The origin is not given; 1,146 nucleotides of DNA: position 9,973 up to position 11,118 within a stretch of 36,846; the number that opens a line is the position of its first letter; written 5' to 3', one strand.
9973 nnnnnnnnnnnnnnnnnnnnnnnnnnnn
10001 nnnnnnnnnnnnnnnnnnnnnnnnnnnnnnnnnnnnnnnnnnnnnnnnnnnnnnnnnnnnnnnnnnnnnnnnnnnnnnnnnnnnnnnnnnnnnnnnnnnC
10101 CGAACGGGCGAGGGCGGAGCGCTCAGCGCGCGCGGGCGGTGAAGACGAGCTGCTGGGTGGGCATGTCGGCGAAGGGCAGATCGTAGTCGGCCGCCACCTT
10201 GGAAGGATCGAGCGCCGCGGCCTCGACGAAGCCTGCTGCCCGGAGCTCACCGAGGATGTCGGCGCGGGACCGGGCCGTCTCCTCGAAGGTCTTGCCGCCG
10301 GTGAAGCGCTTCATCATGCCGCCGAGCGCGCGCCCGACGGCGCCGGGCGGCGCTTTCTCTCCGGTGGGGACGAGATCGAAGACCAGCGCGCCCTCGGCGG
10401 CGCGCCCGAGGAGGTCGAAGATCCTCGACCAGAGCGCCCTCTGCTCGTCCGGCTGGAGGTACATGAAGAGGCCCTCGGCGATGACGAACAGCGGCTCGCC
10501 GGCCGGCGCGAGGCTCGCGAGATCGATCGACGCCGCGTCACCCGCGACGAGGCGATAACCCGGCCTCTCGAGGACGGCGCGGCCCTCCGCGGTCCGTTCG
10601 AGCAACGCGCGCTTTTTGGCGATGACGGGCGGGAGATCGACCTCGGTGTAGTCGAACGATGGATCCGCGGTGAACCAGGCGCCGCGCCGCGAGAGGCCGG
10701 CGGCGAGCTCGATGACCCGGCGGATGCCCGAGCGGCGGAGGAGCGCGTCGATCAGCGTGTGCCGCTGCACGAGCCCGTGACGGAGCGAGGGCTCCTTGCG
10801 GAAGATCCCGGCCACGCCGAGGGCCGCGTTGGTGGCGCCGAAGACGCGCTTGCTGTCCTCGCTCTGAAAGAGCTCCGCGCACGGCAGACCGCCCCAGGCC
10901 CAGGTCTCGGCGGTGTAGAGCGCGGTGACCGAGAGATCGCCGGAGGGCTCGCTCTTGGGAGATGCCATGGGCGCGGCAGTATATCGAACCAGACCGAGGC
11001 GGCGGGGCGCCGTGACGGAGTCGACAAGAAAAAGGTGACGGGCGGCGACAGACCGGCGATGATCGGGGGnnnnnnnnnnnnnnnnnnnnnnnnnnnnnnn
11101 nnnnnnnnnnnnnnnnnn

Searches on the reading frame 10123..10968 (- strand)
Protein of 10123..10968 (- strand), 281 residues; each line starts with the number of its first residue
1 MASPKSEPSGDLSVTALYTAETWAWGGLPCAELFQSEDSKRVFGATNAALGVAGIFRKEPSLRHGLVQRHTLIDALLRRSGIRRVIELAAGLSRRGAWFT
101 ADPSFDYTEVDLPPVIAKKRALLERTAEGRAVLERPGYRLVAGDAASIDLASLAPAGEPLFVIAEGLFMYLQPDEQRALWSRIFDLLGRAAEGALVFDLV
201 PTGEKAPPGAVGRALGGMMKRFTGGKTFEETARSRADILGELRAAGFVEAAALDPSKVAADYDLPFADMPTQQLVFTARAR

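Call 49: search_protein_families(library=pfam, proteins=[window:10123-10968:-], max_evalue=0.001)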
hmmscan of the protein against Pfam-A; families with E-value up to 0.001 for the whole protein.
window:10123-10968:- (281 aa): 1 family
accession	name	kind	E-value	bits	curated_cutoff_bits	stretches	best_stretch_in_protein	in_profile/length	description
PF04072.20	LCM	-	1.5e-11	45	22.3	1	54-183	53-186/187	Leucine carboxyl methyltransferase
